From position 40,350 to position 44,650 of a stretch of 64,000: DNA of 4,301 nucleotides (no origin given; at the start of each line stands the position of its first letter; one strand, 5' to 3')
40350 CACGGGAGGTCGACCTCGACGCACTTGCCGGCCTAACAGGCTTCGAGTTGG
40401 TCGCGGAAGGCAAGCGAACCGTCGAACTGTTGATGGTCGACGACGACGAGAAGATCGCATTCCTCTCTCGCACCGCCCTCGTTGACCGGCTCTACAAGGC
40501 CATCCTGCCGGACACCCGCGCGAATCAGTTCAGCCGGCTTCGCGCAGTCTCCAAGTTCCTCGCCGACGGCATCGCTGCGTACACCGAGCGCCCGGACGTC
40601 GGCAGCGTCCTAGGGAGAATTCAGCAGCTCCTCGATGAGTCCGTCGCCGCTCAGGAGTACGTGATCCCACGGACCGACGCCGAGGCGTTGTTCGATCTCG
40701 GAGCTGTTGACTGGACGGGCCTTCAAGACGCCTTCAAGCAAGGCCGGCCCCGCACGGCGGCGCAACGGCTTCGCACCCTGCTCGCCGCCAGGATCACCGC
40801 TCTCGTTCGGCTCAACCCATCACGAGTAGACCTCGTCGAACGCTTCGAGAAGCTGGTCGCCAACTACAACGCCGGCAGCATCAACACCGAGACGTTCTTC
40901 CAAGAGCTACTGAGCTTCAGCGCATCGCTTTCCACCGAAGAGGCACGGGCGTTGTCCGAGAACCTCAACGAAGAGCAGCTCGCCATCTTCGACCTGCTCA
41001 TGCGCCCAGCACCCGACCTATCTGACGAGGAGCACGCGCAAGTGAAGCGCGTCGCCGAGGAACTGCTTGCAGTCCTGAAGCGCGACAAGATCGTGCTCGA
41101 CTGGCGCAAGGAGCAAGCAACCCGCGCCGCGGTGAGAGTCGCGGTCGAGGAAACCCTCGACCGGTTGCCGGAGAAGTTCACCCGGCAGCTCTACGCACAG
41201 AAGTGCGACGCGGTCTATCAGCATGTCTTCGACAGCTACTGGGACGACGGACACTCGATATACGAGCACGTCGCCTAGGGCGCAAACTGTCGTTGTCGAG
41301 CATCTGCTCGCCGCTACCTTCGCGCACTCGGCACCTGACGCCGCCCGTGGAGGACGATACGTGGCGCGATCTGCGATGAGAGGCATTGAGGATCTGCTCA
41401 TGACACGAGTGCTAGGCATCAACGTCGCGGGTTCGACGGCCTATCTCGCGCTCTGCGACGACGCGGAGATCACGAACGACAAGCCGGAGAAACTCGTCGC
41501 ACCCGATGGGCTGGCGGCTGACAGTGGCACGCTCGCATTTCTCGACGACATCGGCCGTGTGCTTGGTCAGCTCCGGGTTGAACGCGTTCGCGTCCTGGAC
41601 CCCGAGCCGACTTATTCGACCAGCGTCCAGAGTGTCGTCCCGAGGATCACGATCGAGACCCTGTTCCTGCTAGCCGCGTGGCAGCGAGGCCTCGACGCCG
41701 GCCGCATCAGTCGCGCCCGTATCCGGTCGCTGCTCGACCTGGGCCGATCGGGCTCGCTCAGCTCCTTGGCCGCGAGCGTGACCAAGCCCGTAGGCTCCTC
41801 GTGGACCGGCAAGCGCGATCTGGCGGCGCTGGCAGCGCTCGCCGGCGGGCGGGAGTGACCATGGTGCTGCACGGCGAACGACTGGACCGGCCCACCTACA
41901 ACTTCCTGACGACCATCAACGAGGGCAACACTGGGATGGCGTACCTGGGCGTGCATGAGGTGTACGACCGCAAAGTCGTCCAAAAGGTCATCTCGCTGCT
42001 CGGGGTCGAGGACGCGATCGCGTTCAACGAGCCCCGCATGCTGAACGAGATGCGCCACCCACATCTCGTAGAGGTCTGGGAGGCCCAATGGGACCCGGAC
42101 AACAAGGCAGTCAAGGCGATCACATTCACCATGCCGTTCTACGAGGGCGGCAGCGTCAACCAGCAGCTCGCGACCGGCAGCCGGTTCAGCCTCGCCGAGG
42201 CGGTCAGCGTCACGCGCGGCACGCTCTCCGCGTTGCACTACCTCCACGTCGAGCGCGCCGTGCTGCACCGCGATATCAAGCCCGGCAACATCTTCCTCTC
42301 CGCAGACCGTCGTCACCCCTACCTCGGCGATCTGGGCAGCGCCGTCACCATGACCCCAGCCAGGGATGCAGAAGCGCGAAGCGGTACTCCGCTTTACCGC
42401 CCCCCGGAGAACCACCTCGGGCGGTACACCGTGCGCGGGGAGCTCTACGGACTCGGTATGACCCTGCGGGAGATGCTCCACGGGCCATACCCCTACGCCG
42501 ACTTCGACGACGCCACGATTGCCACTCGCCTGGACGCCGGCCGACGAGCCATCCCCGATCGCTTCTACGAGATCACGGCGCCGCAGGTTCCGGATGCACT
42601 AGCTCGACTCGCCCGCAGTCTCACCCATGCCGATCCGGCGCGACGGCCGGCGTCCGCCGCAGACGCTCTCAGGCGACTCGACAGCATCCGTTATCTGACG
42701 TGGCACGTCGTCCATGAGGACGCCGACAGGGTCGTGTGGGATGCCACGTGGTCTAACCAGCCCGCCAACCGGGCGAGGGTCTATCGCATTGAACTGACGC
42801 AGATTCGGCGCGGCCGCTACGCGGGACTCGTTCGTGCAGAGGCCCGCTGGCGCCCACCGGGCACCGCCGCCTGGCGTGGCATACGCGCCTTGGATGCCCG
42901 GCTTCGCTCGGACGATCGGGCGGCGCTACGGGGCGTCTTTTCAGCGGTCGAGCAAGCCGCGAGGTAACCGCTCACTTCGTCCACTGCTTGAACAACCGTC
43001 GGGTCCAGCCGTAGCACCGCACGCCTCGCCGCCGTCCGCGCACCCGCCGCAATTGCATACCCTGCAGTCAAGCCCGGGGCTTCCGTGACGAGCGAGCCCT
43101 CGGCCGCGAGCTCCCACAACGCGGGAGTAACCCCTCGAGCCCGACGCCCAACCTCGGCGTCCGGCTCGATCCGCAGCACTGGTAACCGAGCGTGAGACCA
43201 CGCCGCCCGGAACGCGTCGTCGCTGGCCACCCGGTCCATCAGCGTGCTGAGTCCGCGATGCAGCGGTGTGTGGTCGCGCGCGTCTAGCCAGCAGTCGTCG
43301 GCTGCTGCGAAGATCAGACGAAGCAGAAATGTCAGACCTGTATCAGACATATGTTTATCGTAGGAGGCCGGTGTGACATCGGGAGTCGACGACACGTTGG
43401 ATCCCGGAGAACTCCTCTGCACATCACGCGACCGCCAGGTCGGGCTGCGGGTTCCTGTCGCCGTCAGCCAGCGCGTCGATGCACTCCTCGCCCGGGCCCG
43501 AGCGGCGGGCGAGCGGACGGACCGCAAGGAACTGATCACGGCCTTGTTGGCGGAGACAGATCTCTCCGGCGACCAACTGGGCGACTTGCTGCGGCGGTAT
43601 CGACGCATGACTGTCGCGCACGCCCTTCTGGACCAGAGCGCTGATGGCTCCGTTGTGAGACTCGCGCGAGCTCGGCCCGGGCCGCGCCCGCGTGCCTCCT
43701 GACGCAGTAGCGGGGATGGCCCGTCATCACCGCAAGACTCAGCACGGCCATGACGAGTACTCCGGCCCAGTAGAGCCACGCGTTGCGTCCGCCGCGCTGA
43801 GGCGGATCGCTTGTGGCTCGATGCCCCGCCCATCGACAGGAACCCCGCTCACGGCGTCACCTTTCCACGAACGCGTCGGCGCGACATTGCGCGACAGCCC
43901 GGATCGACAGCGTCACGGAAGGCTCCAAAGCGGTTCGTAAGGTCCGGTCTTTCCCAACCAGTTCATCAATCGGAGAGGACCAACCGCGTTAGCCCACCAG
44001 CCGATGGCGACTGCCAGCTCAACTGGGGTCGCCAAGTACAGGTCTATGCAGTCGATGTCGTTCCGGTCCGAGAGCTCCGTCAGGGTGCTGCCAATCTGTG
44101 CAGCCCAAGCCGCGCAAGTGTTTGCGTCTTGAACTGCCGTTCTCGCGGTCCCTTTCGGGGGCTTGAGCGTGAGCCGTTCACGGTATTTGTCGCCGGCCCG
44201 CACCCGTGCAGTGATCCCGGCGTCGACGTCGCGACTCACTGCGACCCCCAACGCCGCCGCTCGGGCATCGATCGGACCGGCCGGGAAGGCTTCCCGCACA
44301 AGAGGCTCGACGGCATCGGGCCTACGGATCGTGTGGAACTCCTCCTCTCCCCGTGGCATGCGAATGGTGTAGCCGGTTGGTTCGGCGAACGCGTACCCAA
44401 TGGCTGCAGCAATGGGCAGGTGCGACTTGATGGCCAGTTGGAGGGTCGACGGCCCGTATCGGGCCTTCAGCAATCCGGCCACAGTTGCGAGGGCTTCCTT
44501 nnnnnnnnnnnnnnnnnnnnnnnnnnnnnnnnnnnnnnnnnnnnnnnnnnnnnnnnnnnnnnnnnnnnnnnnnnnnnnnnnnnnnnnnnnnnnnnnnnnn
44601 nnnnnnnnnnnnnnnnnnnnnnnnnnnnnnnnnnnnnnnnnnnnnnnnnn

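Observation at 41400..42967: Ser/Thr kinase with a tightly coupled upstream small protein, sandwiched between type I R-M and CBASS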

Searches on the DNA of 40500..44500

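Call 100: search_rna_families(source=window, start=40500, end=44500, threshold=evalue, max_evalue=0.1)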
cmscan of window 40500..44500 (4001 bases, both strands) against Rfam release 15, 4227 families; matches with E-value up to 0.1: 0.
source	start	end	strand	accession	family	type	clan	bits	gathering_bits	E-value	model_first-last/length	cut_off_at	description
